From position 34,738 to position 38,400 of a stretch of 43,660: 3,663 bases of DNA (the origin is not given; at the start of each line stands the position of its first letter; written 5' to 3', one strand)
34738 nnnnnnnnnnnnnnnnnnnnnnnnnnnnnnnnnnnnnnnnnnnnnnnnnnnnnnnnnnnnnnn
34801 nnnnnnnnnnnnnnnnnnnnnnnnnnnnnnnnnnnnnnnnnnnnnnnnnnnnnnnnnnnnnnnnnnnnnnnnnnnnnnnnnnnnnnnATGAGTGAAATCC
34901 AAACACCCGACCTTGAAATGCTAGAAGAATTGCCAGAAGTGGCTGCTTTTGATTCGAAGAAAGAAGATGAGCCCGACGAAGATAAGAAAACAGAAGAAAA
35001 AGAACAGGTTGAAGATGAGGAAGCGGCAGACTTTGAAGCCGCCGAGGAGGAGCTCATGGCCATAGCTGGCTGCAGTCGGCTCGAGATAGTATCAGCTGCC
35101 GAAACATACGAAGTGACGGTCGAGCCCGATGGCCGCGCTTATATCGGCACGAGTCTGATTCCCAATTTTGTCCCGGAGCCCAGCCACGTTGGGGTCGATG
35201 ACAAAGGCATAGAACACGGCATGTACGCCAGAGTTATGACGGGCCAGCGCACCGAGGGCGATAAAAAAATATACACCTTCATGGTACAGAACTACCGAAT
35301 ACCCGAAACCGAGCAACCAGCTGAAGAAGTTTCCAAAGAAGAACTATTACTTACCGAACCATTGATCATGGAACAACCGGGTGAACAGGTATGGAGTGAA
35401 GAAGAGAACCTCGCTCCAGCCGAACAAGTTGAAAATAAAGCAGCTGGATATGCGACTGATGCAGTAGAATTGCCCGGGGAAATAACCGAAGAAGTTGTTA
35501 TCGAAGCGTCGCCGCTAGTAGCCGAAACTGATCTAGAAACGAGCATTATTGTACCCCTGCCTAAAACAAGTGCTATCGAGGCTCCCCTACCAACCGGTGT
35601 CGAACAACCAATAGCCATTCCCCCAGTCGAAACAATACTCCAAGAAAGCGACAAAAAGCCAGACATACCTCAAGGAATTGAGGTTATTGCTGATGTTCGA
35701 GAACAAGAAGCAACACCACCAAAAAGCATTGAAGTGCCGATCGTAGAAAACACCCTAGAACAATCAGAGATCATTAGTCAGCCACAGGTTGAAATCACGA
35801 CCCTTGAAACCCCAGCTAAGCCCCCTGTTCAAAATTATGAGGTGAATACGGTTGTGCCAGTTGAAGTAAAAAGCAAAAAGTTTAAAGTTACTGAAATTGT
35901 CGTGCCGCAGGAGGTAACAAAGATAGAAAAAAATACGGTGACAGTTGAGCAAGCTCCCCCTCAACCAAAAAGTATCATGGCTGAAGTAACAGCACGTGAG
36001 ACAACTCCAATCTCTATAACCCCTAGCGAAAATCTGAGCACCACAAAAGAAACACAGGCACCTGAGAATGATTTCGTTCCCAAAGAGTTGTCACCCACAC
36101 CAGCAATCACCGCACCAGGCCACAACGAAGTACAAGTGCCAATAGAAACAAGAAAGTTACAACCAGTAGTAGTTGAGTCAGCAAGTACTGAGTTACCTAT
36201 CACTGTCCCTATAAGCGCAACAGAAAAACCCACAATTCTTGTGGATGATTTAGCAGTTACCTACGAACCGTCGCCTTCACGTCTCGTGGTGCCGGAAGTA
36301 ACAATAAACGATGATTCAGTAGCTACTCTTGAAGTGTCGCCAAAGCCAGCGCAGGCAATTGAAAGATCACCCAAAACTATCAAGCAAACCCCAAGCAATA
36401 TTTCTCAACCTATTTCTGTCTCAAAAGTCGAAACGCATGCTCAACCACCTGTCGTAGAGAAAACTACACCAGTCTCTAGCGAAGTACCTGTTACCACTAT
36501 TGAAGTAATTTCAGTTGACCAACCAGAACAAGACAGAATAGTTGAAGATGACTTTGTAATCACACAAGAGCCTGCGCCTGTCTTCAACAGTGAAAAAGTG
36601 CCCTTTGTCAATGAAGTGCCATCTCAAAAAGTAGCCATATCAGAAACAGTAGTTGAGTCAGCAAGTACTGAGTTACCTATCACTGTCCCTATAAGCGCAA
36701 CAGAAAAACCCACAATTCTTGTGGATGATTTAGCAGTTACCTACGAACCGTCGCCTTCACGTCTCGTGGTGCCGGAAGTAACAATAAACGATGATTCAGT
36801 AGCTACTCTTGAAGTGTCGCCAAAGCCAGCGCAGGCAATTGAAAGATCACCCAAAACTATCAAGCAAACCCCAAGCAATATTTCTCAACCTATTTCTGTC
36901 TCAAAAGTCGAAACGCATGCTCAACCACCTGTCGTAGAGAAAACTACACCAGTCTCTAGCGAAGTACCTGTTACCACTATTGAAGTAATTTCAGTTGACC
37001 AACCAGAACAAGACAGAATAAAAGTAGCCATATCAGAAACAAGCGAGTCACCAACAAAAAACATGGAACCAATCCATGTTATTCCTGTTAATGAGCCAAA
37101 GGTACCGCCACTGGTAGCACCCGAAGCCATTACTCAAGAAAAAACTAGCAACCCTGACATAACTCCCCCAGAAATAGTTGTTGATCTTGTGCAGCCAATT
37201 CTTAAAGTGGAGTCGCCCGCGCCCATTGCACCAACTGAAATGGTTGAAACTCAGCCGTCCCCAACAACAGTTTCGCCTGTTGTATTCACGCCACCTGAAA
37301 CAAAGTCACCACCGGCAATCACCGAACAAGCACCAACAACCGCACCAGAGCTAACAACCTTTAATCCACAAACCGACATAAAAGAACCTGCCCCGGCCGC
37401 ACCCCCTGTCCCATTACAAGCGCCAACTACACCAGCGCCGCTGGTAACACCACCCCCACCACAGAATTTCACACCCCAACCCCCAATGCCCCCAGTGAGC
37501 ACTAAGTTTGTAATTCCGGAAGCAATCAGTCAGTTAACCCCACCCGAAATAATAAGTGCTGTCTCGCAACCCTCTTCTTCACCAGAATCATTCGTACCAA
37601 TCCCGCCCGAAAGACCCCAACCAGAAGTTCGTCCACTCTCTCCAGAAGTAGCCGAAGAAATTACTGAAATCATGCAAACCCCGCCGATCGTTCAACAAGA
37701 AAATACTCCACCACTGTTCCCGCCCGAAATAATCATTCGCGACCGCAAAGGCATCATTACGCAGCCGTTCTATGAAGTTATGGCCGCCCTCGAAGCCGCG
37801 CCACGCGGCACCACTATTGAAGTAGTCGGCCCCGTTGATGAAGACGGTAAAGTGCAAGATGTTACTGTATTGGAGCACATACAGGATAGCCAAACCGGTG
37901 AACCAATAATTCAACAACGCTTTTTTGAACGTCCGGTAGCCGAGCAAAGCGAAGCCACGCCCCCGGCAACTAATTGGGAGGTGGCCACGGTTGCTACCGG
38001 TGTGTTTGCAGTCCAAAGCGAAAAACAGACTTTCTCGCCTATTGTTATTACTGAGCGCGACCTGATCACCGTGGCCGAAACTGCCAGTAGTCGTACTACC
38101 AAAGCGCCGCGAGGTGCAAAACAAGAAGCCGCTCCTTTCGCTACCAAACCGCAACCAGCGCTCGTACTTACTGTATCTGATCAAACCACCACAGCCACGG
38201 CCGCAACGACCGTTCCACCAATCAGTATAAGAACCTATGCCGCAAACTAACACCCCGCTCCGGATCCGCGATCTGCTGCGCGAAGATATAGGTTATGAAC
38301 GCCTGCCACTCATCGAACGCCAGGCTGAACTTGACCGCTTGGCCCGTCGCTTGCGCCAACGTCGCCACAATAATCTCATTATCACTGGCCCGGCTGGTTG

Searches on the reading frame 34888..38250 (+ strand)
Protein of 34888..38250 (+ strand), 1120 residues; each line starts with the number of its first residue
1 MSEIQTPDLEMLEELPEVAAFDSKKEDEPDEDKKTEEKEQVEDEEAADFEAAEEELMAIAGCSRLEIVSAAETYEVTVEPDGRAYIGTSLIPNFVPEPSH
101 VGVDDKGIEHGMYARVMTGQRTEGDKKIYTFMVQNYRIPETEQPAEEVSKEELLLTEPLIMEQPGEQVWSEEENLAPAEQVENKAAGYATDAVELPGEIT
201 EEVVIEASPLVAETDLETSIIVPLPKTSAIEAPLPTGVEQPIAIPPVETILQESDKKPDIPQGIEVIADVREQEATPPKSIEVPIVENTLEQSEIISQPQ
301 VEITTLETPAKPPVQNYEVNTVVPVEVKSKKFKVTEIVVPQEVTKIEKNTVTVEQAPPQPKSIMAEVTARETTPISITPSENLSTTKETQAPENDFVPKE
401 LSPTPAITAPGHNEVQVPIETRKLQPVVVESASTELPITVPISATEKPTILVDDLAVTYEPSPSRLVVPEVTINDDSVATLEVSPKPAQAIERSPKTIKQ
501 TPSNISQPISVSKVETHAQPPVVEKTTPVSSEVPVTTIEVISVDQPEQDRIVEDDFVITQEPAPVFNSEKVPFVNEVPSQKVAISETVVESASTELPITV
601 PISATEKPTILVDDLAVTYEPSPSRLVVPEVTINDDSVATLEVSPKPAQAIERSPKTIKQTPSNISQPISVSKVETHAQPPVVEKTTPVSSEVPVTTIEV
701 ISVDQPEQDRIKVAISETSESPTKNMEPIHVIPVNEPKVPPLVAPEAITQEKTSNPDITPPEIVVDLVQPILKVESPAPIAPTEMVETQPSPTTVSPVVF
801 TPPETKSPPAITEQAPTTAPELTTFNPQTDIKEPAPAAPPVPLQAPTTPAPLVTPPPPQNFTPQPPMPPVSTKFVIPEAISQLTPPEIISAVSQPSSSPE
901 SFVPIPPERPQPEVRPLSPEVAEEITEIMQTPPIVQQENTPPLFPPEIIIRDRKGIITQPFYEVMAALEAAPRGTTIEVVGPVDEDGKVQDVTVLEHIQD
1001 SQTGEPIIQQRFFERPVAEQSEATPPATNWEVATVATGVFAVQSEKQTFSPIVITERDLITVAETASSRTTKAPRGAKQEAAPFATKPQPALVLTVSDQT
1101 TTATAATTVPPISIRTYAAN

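Call 5: search_protein_families(library=pfam, proteins=[window:34888-38250:+], max_evalue=0.01)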
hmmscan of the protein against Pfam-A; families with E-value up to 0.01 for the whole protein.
window:34888-38250:+ (1120 aa): 0 families

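Call 11: find_homologous_proteins(query=window:34888-38250:+)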
Query window:34888-38250:+ (1120 aa): 1 proteins with E <= 0.001 among 8000 candidates.
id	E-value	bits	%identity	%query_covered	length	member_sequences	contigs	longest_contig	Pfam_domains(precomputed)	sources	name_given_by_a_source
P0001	0.0e+0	2279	100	100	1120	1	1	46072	-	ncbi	-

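Call 14: find_encoding_contigs(protein=P0001, flank=10000)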
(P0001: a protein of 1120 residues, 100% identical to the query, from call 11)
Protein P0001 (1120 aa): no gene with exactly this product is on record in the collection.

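Call 15: search_protein_families(library=ncbifam, proteins=[window:34888-38250:+], max_evalue=0.01)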
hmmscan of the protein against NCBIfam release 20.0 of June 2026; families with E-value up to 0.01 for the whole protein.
window:34888-38250:+ (1120 aa): 0 families

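Call 16: search_protein_families(library=padloc, proteins=[window:34888-38250:+], max_evalue=0.01)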
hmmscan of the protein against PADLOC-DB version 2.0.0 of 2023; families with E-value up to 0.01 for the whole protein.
window:34888-38250:+ (1120 aa): 0 families

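Call 23: search_protein_representatives(protein=window:34888-38250:+)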
Query: 1120 residues. Proteins with E-value up to 0.001 (for the whole library): 4; up to 1e-10: 4; up to 1e-30: 3. The best 4 are listed.
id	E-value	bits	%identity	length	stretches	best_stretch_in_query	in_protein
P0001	0.0e+00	2278.7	100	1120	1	1-1120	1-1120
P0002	4.7e-76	273.3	49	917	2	905-1120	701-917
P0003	1.5e-60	222.0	47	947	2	906-1120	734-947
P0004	2.7e-23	98.6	35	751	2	369-574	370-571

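Call 30: search_protein_families(library=pfam, proteins=[P0002, P0004], max_evalue=0.01)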
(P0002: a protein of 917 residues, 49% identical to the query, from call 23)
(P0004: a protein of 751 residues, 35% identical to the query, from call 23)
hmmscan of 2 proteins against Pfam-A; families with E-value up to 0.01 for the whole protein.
P0002 (917 aa): 0 families

P0004 (751 aa): 0 families

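Call 92: find_encoding_contigs(protein=P0002, flank=6000, max_places=3)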
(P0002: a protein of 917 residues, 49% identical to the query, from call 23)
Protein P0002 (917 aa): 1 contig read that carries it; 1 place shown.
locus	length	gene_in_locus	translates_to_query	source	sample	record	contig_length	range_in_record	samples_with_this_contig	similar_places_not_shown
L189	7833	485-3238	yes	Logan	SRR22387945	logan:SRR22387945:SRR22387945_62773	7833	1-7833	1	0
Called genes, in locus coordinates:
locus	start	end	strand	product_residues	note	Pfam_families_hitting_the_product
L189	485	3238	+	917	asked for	-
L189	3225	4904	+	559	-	PF01637:ATPase_2 (weak), PF13191:AAA_16, PF20703:nSTAND1 (weak), PF00004:AAA (weak), PF07724:AAA_2, PF00004:AAA, PF07728:AAA_5, PF10431:ClpB_D2-small, +13 more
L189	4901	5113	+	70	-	-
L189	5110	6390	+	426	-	PF01935:DUF87 (weak), PF10412:TrwB_AAD_bind (faint), PF12696:TraG-D_C (weak)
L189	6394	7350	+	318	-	PF00005:ABC_tran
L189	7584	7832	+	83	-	?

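Call 93: find_encoding_contigs(protein=P0003, flank=6000, max_places=3)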
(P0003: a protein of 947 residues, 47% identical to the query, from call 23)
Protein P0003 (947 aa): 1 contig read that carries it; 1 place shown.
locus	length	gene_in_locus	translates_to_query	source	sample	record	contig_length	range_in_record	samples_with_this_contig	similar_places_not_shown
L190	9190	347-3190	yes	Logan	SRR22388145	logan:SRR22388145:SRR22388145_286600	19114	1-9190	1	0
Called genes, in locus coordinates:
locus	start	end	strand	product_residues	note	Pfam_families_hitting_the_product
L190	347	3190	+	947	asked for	-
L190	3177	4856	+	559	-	PF20030:bpMoxR (faint), PF00158:Sigma54_activat (faint), PF01637:ATPase_2 (faint), PF13401:AAA_22 (weak), PF07724:AAA_2, PF00004:AAA, PF07728:AAA_5, PF10431:ClpB_D2-small, +7 more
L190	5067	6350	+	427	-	PF01935:DUF87 (weak), PF10412:TrwB_AAD_bind (faint), PF12696:TraG-D_C (weak)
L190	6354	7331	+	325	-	PF00005:ABC_tran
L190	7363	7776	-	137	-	-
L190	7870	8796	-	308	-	PF18075:FtsX_ECD, PF02687:FtsX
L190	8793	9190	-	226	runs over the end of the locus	PF00005:ABC_tran, PF02463:SMC_N (faint), PF13304:AAA_21 (faint)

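Call 94: find_encoding_contigs(protein=P0004, flank=6000, max_places=3)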
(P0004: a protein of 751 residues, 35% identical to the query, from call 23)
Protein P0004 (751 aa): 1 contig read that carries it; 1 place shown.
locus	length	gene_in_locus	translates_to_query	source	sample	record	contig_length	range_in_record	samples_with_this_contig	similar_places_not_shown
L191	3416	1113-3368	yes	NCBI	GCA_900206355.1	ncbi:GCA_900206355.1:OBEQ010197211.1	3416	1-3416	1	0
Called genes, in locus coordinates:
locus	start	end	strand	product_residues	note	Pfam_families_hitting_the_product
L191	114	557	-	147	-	-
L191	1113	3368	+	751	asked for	-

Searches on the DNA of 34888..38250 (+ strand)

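Call 113: search_rna_families(sources=[L189, L190, L191, L192, L193, L194, L195, L196, L197], threshold=gathering)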
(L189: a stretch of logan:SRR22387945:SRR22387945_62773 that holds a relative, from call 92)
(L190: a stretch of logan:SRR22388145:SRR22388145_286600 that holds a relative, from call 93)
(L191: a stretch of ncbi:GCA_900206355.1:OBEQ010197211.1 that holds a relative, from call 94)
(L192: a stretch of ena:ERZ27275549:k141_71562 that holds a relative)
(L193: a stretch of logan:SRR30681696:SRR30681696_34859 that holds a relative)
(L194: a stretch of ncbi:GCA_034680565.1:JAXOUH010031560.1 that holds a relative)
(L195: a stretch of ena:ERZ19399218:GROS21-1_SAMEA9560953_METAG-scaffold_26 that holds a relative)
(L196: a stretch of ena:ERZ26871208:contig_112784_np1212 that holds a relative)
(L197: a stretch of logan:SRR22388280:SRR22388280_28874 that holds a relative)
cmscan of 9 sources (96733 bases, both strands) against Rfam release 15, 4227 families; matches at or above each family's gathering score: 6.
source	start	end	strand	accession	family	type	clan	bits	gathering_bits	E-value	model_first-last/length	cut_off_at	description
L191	724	796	-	RF00005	tRNA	Gene; tRNA;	CL00001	73.6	29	4.9e-14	1-71/71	no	tRNA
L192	1484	1556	-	RF00005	tRNA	Gene; tRNA;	CL00001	72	29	1.3e-13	1-71/71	no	tRNA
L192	12812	12883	-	RF00005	tRNA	Gene; tRNA;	CL00001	69.1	29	8.1e-13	1-71/71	no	tRNA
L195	4019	4100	+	RF00174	Cobalamin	Cis-reg; riboswitch;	CL00101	34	31.5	9.9e-05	45-169/189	no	Cobalamin riboswitch aptamer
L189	1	45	-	RF00005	tRNA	Gene; tRNA;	CL00001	33.6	29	0.005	1-44/71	3'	tRNA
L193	3591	3726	+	RF00174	Cobalamin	Cis-reg; riboswitch;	CL00101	32.2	31.5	0.00032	1-189/189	no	Cobalamin riboswitch aptamer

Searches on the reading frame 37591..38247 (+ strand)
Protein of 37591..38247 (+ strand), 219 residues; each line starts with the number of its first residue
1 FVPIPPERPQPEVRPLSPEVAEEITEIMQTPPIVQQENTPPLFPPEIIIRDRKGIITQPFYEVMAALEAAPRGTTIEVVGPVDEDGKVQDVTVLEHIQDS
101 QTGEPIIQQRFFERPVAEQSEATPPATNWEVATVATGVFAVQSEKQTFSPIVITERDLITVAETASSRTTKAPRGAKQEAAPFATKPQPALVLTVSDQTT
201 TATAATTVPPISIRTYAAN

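Call 79: predict_structure(alignment_id=A9)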
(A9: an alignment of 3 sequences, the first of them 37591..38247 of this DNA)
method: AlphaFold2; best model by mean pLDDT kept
length: 219 residues; sequences in the alignment: 3
mean_pLDDT: 46.9   pTM: 0.33
mean pLDDT of the five models: 46.9, 46.8, 44.5, 39.8, 37.0
residues with pLDDT >= 90: 0; 70-90: 44; 50-70: 53; < 50: 122
segments of 3 or more residues with pLDDT < 50: 1-4, 31-41, 114-219
pLDDT, mean of each block of 10 residues (from residue 1): 49 64 64 43 66 73 77 73 62 70 66 42 28 27 31 30 27 25 29 26 29 27
secondary structure, 60 per line:
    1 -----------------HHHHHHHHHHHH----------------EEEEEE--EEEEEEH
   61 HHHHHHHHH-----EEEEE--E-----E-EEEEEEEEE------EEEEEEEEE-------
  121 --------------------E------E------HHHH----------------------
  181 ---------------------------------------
elements in order: H18-29 E46-51 E54-59 H60-69 E75-79 E90-98 E105-113 H155-158

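Call 86: fold_search(model_id=the predicted structure, library=pdb)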
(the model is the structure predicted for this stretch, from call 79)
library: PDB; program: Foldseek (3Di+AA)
matches with E <= 10: 394; with E <= 0.001: 0
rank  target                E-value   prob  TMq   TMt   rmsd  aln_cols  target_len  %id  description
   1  9isq_A                3.9e-01  0.16  0.14  0.05  12.5        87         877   16  Apo-state E.coli PatZ (released 2025-06-04)
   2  3icy_A                6.2e-01  0.15  0.15  0.25  16.8       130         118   14  The crystal structure of sensory box histidine kinase/response regulator domain from Chlorobium tepidum TLS (released 2010-01-12)
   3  1vkc_A                7.9e-01  0.47  0.19  0.27  16.4       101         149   13  Putative acetyl transferase from Pyrococcus furiosus (released 2004-12-14)
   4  7p2p_C                8.4e-01  0.11  0.15  0.17  13.7       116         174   10  Human Signal Peptidase Complex Paralog A (SPC-A) (released 2021-10-06)
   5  9osx_A                8.9e-01  0.12  0.13  0.23  11.7        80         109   11  PfCyRPA-EM epitope mimic bound to monoclonal antibody Cy.004 (released 2025-12-24)
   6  8kbf_A                1.3e+00  0.16  0.15  0.24   8.3        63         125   13  Structure of CbTad1 complexed with 1',3'-cADPR and cA3 (released 2024-08-07)
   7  8jz1_B                1.3e+00  0.07  0.10  0.22  17.8       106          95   10  Crystal structure of a single-chain monellin mutant C41V (released 2023-10-11)
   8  7n1l_K                1.4e+00  0.21  0.15  0.20   9.9        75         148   15  Crystal Structure of Ribosomal-protein-alanine N-acetyltransferase from Brucella melitensis biovar Abortus 2308 (released 2021-06-16)
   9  7uav_C                1.4e+00  0.14  0.16  0.25   8.1        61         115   13  Structure of Clostridium botulinum prophage Tad1 in apo state (released 2022-10-05)
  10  8kbe_B                1.4e+00  0.11  0.14  0.21  15.1        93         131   14  Structure of CbTad1 complexed with 1',3'-cADPR (released 2024-08-07)
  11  3gyx_B                1.4e+00  0.06  0.14  0.17  19.4       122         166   16  Crystal structure of adenylylsulfate reductase from Desulfovibrio gigas (released 2009-12-15)
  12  3mp1_A                1.4e+00  0.04  0.10  0.06  14.7       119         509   19  Complex structure of Sgf29 and trimethylated H3K4 (released 2011-05-04)
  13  6zym_C                1.5e+00  0.04  0.11  0.10  33.1       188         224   15  Human C Complex Spliceosome - High-resolution CORE (released 2020-10-14)
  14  3qzn_A                1.6e+00  0.13  0.11  0.18  11.5        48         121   12  Staphylococcus aureus IsdA NEAT domain Y166A variant in complex with heme (released 2011-08-31)
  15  9g6k_Lp               1.6e+00  0.06  0.10  0.07  17.6       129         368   15  LSU structure derived from the LSU sample of the mitoribosome from T. gondii. (released 2024-12-11)
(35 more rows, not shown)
